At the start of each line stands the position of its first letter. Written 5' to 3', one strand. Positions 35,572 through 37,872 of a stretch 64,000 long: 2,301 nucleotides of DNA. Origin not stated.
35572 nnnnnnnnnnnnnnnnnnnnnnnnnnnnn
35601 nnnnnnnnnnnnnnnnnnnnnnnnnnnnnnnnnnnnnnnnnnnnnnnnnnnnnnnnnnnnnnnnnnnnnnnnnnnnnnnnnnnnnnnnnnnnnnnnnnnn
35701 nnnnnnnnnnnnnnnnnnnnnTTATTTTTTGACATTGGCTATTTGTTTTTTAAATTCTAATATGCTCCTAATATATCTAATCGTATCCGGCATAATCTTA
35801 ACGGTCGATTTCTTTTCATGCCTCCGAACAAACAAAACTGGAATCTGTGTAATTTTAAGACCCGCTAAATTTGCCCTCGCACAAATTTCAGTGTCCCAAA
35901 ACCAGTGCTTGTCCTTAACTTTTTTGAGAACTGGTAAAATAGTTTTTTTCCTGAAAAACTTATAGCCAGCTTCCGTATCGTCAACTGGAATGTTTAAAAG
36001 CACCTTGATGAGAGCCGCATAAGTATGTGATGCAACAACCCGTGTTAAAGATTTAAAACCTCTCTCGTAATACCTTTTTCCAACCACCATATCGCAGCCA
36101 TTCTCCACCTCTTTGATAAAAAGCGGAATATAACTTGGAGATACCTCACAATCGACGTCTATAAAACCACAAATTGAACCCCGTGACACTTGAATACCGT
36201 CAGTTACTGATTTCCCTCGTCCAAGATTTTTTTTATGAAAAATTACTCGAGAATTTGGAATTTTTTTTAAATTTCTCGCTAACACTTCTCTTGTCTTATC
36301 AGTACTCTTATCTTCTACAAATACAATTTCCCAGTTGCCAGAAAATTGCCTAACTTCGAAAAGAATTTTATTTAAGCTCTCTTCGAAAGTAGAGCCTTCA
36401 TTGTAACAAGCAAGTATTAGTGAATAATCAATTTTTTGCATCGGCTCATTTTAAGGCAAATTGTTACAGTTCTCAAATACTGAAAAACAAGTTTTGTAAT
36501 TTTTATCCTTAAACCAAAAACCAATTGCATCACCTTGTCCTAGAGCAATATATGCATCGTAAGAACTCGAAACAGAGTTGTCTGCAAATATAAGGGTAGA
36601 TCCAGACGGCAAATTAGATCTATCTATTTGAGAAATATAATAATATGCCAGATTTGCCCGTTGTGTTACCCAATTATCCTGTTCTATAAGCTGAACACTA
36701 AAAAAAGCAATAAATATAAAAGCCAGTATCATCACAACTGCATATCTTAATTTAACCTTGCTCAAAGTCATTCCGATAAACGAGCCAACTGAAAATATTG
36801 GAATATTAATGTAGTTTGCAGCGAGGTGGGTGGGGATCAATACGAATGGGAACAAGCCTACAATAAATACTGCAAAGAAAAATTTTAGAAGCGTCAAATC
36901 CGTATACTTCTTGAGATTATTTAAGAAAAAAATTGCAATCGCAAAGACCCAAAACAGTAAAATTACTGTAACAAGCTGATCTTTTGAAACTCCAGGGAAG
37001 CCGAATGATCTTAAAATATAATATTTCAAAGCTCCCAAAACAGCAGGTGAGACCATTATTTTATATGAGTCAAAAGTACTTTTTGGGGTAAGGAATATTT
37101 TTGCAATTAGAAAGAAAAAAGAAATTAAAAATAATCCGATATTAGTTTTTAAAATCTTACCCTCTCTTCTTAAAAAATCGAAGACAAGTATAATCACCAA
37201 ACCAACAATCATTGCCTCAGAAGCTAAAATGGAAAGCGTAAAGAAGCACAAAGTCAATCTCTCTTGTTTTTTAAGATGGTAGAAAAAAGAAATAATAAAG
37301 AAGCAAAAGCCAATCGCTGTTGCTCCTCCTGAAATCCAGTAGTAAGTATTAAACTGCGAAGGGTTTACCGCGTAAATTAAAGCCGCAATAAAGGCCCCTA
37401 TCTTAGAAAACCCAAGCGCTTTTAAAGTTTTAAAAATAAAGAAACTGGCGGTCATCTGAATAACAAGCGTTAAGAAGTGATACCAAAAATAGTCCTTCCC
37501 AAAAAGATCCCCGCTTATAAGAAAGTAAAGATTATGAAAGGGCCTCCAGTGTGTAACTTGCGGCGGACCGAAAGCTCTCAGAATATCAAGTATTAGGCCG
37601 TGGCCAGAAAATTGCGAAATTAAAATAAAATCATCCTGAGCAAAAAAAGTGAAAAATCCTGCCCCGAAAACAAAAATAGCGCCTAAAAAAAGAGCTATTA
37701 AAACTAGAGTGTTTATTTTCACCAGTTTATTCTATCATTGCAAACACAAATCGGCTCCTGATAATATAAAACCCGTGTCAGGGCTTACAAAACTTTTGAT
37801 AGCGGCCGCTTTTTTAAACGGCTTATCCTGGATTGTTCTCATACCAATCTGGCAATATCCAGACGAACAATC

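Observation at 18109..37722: Three paralogous Arn-like modules (PLP enzyme + SDR + DPM1-like GT2 + GT-C) with ArnA split into separate formyltransferase and decarboxylase genes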

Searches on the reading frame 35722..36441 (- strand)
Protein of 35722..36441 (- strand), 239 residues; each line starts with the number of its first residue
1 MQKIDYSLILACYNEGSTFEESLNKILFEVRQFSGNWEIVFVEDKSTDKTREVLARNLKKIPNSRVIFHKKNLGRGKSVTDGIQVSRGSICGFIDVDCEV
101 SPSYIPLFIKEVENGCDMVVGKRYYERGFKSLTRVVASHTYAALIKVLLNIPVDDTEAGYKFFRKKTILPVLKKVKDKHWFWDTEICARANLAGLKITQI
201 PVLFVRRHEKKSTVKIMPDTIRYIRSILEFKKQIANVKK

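Call 4: search_protein_families(library=pfam, proteins=[window:35722-36441:-], max_evalue=0.01)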
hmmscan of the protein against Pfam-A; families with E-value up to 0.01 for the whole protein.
window:35722-36441:- (239 aa): 3 families
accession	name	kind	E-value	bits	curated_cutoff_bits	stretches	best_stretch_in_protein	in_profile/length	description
PF00535.33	Glycos_transf_2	-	4.4e-26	92.2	23.3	1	7-166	1-162/168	Glycosyl transferase family 2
PF13641.12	Glyco_tranf_2_3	-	3.6e-08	34.2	27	1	6-209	3-213/230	Glycosyltransferase like family 2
PF10111.15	Glyco_tranf_2_2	-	2.9e-05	24.1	27.3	1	24-103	17-97/276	Glycosyltransferase like family 2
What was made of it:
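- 35722..36441 (-): Cassette C: small GT2 with no TM segment, predicted polyprenyl-phosphate glycosyltransferase. Pfam Glycos_transf_2 (call 4).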

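Call 6: search_protein_families(library=ncbifam, proteins=[window:35722-36441:-], max_evalue=0.001)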
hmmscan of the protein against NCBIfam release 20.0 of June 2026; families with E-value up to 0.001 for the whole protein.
window:35722-36441:- (239 aa): 17 families
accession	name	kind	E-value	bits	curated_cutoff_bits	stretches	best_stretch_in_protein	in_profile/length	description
NF047588.1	GlcsyltransPgfSStrep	equivalog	8.9e-17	61.2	500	1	7-169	4-165/308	glycosyltransferase PgfS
NF007986.1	PRK10714.1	equivalog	3.2e-14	52.7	529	1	6-217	8-213/316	undecaprenyl-phosphate 4-deoxy-4-formamido-L-arabinose transferase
TIGR03937.1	PgaC_IcaA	equivalog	8.4e-14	51.3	422.3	1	6-114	47-152/407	poly-beta-1,6-N-acetyl-D-glucosamine synthase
NF007482.0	PRK10073.1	equivalog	6.5e-12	45.1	423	1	5-105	7-103/334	glycosyltransferase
TIGR04182.1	glyco_TIGR04182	equivalog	1.8e-10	40.7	325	1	12-232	8-219/293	S-layer glycoprotein N-glycosyltransferase AglJ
NF041391.1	DPhHxTase_Halo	equivalog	1.1e-09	37.6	375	1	12-208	3-187/213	dolichyl-phosphate hexose transferase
NF047683.1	TeichurnBiosyTuaG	equivalog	2.4e-09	37.2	400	1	6-99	8-98/252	teichuronic acid biosynthesis protein TuaG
NF041875.1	EPS_EpsD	equivalog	5e-09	36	370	1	7-120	2-112/325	exopolysaccharide biosynthesis glycosyltransferase EpsD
NF010496.0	PRK13915.1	equivalog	1.6e-08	34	262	1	6-133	33-163/307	glucosyl-3-phosphoglycerate synthase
TIGR04283.1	glyco_like_mftF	equivalog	2.1e-07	30.8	182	1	7-112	2-97/221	TIGR04283 family arsenosugar biosynthesis glycosyltransferase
NF038302.1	EPS_HpsE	equivalog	3.1e-07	29.7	300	1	4-104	1-103/307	hormogonium polysaccharide biosynthesis glycosyltransferase HpsE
NF058614.1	PPMAGASynPpgS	equivalog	2.5e-06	27.1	370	1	7-166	3-160/226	polyprenyl-phospho-N-acetylgalactosaminyl synthase PpgS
NF053739.1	GlytfEpsEBac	equivalog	6.3e-06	25.4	450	1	7-88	4-83/265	glycosyltransferase EpsE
TIGR03965.1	mycofact_glyco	equivalog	2e-05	23.7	280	1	34-112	103-179/467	mycofactocin biosynthesis glycosyltransferase MftF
TIGR03111.1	glyc2_xrt_Gpos1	hypoth_equivalog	5e-05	22.3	363.95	1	7-116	52-160/439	TIGR03111 family XrtG-associated glycosyltransferase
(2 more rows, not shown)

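Call 69: find_homologous_proteins(query=window:35722-36441:-, max_evalue=1e-10)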
Query window:35722-36441:- (239 aa): 839 proteins with E <= 1e-10 among 1012 candidates; the best 120 are listed.
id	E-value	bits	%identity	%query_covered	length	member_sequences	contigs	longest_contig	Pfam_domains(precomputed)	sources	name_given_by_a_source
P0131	1.5e-155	533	100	100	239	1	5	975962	PF13641.13,PF00535.33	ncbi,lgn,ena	-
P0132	1.1e-110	387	69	99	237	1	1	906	PF13641.13,PF00535.33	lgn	-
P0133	9.8e-109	380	68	99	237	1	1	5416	PF13641.13,PF00535.33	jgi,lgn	jgi:glycosyltransferase involved in cell wall biosynthesis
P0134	4.8e-107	375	68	97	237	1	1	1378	PF13641.13,PF00535.33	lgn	-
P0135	7.2e-107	374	67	98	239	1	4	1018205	PF10111.15,PF13641.13,PF00535.33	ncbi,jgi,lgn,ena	-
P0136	1.7e-106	373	67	97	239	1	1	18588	PF00535.33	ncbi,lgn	-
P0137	7.2e-106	371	67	97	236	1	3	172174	PF00535.33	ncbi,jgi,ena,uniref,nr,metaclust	ncbi:MAG: Glycosyl transferase family 2 [Candidatus Gottesmanbacteria bacterium GW2011_GWA1_43_11]|u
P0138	1.7e-105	370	66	97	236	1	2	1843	PF00535.33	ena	-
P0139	3.2e-105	369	68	97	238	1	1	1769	PF10111.15,PF13641.13,PF00535.33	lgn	-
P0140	3.6e-105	368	66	98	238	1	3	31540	PF13641.13,PF00535.33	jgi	-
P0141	6.9e-105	368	67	97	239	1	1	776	PF00535.33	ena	-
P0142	7.0e-105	368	66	97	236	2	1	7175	PF10111.15,PF00535.33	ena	-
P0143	2.6e-104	366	66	96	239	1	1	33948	PF13641.13,PF00535.33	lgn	-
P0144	6.7e-104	364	67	97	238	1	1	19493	PF10111.15,PF00535.33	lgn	-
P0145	7.0e-102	358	66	96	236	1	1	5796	PF10111.15,PF13641.13,PF00535.33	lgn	-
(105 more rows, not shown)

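Call 81: predict_structure(alignment_id=A3)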
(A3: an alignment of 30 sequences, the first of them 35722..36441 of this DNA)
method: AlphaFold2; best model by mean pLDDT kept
length: 239 residues; sequences in the alignment: 30
mean_pLDDT: 89.9   pTM: 0.87
mean pLDDT of the five models: 89.9, 88.6, 88.0, 86.5, 77.3
residues with pLDDT >= 90: 161; 70-90: 68; 50-70: 10; < 50: 0
segments of 3 or more residues with pLDDT < 50: none
pLDDT, mean of each block of 10 residues (from residue 1): 91 90 94 90 94 91 95 94 96 93 95 97 82 78 88 88 96 91 94 96 83 72 90 78
secondary structure, 60 per line:
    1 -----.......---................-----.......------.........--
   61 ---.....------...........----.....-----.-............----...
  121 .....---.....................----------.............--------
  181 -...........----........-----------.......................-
elements in order: E6-12 H16-31 E37-43 H50-58 E64-68 H75-85 E90-94 H102-113 E118-125 H129-149 E160-164 H165-172 H182-192 E197-204 H216-238
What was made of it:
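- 35722..36441 (-): The AF2 model has pLDDT 90 (call 81).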

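Call 83: fold_search(model_id=the predicted structure, library=pdb)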
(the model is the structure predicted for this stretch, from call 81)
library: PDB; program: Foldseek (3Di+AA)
matches with E <= 10: 1603; with E <= 0.001: 477
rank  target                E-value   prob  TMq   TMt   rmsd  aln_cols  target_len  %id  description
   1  9bhc_A                5.6e-15  1.00  0.75  0.60   3.3       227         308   20  Salmonella undecaprenyl-phosphate 4-deoxy-4-formamido-L-arabinose transferase (ArnC) (released 2025-02-12)
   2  9bhc_B                1.0e-14  1.00  0.71  0.56   2.7       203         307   22  Salmonella undecaprenyl-phosphate 4-deoxy-4-formamido-L-arabinose transferase (ArnC) (released 2025-02-12)
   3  5mlz                  1.0e-14  1.00  0.82  0.57   3.0       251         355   24  Dolichyl phosphate mannose synthase in complex with GDP and Mg2+ (released 2017-08-09)
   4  9asc_A                5.4e-14  1.00  0.78  0.60   2.9       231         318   20  Cryo-EM Structure of the Glycosyltransferase ArnC from Salmonella enterica in the UDP-bound State Determined on Talos  (released 2025-02-05)
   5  9nyc_A                9.9e-14  1.00  0.71  0.55   3.9       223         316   19  Cryo-EM structure of the glycosyltransferase GtrB in the substrate-bound state (released 2025-12-17)
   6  8vxh_A                1.4e-13  1.00  0.77  0.60   3.0       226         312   21  Cryo-EM Structure of the Glycosyltransferase ArnC from Salmonella enterica in the Apo State Determined on Talos Arctic (released 2025-02-05)
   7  9bhe_A                1.4e-13  1.00  0.77  0.60   2.9       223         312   21  Salmonella undecaprenyl-phosphate 4-deoxy-4-formamido-L-arabinose transferase (ArnC) bound to UDP (released 2025-02-12)
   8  9b77_A                1.8e-13  1.00  0.77  0.60   3.1       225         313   20  Cryo-EM Structure of the Glycosyltransferase ArnC from Salmonella enterica in the Apo State Determined on Krios micros (released 2025-02-05)
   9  9nyf_A                1.8e-13  1.00  0.70  0.56   3.4       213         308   19  Cryo-EM structure of the glycosyltransferase GtrB (tetramer volume) (released 2025-12-17)
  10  9ep0                  2.8e-13  1.00  0.74  0.53   3.5       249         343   23  Dolichyl phosphate mannose synthase in complex with donor (GDP-Man) and traces of acceptor (Dol55P) and product (Dol55P- (released 2025-10-01)
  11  9nyd_A                4.6e-13  1.00  0.70  0.55   4.1       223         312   20  Cryo-EM structure of the glycosyltransferase GtrB in the pre-catalysis and product-bound state (released 2025-12-17)
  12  9nyd_C                5.2e-13  1.00  0.74  0.59   3.5       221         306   19  Cryo-EM structure of the glycosyltransferase GtrB in the pre-catalysis and product-bound state (released 2025-12-17)
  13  5mm1                  5.2e-13  1.00  0.74  0.52   4.0       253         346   23  Dolichyl phosphate mannose synthase in complex with GDP and dolichyl phosphate mannose (released 2017-08-09)
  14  9hwj_A                6.2e-13  1.00  0.69  0.56  10.9       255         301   18  Structure of Undecaprenyl-phosphate 4-deoxy-4-formamido-L-arabinose transferase embedded in nanodisc (released 2026-01-14)
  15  9nyd_B                7.4e-13  1.00  0.72  0.58   3.8       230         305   18  Cryo-EM structure of the glycosyltransferase GtrB in the pre-catalysis and product-bound state (released 2025-12-17)
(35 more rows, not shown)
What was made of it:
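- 35722..36441 (-): The top 20 PDB fold matches are all ArnC, DPMS or GtrB (call 83).
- On Three-component lipid-carrier glycosylation system: This was met at fold level for the C GT2 (call 83).
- The top 20 PDB fold matches of the C GT2 model (pLDDT 90) are all ArnC, Pyrococcus DPMS or GtrB, with TMq up to 0.82 (calls 81, 83). The fold of the C GT2 matches polyprenyl-phosphate glycosyltransferases ahead of all Leloir GT2s (call 83).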

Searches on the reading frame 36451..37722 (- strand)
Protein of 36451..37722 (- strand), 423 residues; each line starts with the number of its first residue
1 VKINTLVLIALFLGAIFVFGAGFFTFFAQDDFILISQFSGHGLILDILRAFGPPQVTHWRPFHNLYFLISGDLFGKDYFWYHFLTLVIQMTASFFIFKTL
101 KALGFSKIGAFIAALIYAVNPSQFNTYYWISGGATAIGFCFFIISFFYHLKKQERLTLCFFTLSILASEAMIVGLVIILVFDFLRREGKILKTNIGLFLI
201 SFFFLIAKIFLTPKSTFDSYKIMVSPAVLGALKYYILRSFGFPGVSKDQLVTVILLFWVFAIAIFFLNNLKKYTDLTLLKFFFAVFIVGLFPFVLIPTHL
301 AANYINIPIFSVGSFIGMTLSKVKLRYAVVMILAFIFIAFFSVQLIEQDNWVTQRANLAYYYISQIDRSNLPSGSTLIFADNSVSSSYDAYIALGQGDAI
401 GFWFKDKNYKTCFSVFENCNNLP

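Call 4: search_protein_families(library=pfam, proteins=[window:36451-37722:-], max_evalue=0.01)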
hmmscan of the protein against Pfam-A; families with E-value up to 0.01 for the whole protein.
window:36451-37722:- (423 aa): 0 families

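Call 6: search_protein_families(library=ncbifam, proteins=[window:36451-37722:-], max_evalue=0.001)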
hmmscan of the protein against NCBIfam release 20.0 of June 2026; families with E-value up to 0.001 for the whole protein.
window:36451-37722:- (423 aa): 0 families
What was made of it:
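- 36451..37722 (-): Cassette C: GT-C fold glycosyltransferase of a family with no Pfam model (423 aa, GTG start). No Pfam or NCBIfam hit (calls 4, 6).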

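Call 37: find_homologous_proteins(query=window:36451-37722:-, max_evalue=0.00001)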
Query window:36451-37722:- (423 aa): 200 proteins with E <= 0.00001 among 8000 candidates; the best 120 are listed.
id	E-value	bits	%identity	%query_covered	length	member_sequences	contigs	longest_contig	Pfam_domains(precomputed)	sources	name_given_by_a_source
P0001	3.4e-209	713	100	79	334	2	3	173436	-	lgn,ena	-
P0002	4.1e-203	693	71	100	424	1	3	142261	-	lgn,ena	-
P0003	3.1e-161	555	60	100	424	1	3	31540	-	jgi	-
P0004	2.6e-150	519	57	96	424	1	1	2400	-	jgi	jgi:hypothetical protein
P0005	6.8e-148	511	55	100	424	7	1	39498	-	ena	-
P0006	1.4e-144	500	57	96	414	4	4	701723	-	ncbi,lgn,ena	-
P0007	4.2e-144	499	56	99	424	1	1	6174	-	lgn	-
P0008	4.7e-144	499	54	100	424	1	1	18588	-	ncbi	-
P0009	1.5e-110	388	46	99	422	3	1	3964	-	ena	-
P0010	2.1e-109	385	47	99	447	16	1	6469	-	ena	-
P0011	9.2e-109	383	48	95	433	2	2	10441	-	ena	-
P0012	2.7e-108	381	47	98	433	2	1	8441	-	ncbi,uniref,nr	ncbi:hypothetical protein A2164_03145 [Candidatus Curtissbacteria bacterium RBG_13_35_7]|uniref:Glyc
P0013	3.3e-108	381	45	96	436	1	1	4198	-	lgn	-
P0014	4.4e-108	380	45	97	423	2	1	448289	-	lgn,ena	-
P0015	3.2e-107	377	45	99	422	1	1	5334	-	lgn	-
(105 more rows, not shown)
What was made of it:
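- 36451..37722 (-): About 200 homologues were found, all in Curtissbacteria-like MAGs (call 37).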

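Call 49: predict_structure(alignment_id=A1)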
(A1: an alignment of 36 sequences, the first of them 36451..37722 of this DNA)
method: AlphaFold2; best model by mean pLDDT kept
length: 423 residues; sequences in the alignment: 36
mean_pLDDT: 92.4   pTM: 0.91
mean pLDDT of the five models: 92.4, 91.2, 90.9, 89.8, 89.7
residues with pLDDT >= 90: 327; 70-90: 92; 50-70: 4; < 50: 0
segments of 3 or more residues with pLDDT < 50: none
pLDDT, mean of each block of 10 residues (from residue 1): 92 97 92 91 89 84 91 92 95 98 96 98 91 92 98 96 95 95 81 94 93 84 85 93 90 96 94 86 96 81 90 97 96 98 94 94 95 94 94 94 93 91 65
secondary structure, 60 per line:
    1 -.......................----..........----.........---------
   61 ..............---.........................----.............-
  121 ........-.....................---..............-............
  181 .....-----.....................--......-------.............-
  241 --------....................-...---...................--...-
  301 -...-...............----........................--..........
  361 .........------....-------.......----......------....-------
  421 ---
elements in order: H2-24 H29-38 H43-51 H61-74 H78-102 H107-119 H121-128 H130-150 H154-167 H169-185 H191-211 H214-219 H227-239 H249-268 H276-294 H306-320 H325-348 H351-369 E376-379 H387-393 H398-403 E410-413
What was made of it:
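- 36451..37722 (-): The AF2 model has pLDDT 92 (call 49).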

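Call 52: fold_search(model_id=the predicted structure, library=pdb)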
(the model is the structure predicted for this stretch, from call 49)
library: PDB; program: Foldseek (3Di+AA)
matches with E <= 10: 210; with E <= 0.001: 9
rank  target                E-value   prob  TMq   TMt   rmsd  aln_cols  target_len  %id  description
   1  6gxc_A                1.8e-04  1.00  0.51  0.34   7.9       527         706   11  Bacterial oligosaccharyltransferase PglB in complex with an inhibitory peptide and a reactive lipid-linked oligosaccha (released 2018-11-14)
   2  7oci_F                2.2e-04  1.00  0.51  0.37  12.7       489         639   12  Cryo-EM structure of yeast Ost6p containing oligosaccharyltransferase complex (released 2022-02-16)
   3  8age_A                3.2e-04  1.00  0.54  0.38  11.4       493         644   12  Structure of yeast oligosaccharylransferase complex with acceptor peptide bound (released 2022-12-07)
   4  8agc_A                3.4e-04  1.00  0.48  0.31  18.1       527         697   12  Structure of yeast oligosaccharylransferase complex with lipid-linked oligosaccharide and non-acceptor peptide bound (released 2022-12-07)
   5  8agb_A                4.7e-04  1.00  0.53  0.37  13.3       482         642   12  Structure of yeast oligosaccharylransferase complex with lipid-linked oligosaccharide bound (released 2022-12-07)
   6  6s7t_A                5.4e-04  1.00  0.43  0.29  10.6       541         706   12  Cryo-EM structure of human oligosaccharyltransferase complex OST-B (released 2019-12-18)
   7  9n9j_I                5.9e-04  1.00  0.42  0.29  11.4       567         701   13  Structure of a GRP94 folding intermediate engaged with a CCDC134- and FKBP11-bound secretory translocon (released 2025-11-19)
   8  9s6t_A                8.7e-04  1.00  0.55  0.50   7.3       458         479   12  Ternary cryo-EM structure of chicken ALG12 with Dol25-PP-GlcNAc2Man7, Dol25-P-Man, and Fab (released 2026-03-18)
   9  5f15                  8.7e-04  1.00  0.48  0.39  13.6       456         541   11  Crystal Structure of ArnT from Cupriavidus metallidurans bound to Undecaprenyl phosphate (released 2016-02-17)
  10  8b6l_I                1.0e-03  1.00  0.46  0.31  10.3       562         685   13  Subtomogram average of the human Sec61-TRAP-OSTA-translocon (released 2022-12-07)
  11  9s6u_A                1.5e-03  1.00  0.49  0.41   7.9       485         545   10  Ternary cryo-EM structure of human ALG9 with Dol25-PP-GlcNAc2Man8, Dol25-P-Man and Fab (released 2026-03-18)
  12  5ezm                  2.2e-03  1.00  0.59  0.48   7.6       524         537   12  Crystal Structure of ArnT from Cupriavidus metallidurans in the apo state (released 2016-02-17)
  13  3rce_A                2.6e-03  1.00  0.49  0.34   8.2       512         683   12  Bacterial oligosaccharyltransferase PglB (released 2011-06-15)
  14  9i5k_A                3.3e-03  1.00  0.48  0.43  10.3       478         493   13  Structure of the Chaetomium thermophilum Pmt4 homodimer (C2 symmetry) (released 2025-12-24)
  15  9dlf_C                3.8e-03  1.00  0.50  0.37   8.5       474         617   11  Arabinosyltransferase AftB in complex with Fab_B3 (released 2025-06-25)
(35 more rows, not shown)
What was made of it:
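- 36451..37722 (-): Foldseek matches PglB, STT3, ALG12, ArnT (5ezm, TMq 0.59), Pmt4 and AftB (call 52).
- On Three-component lipid-carrier glycosylation system: The protein at 36451-37722 has a GT-C fold (call 52).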
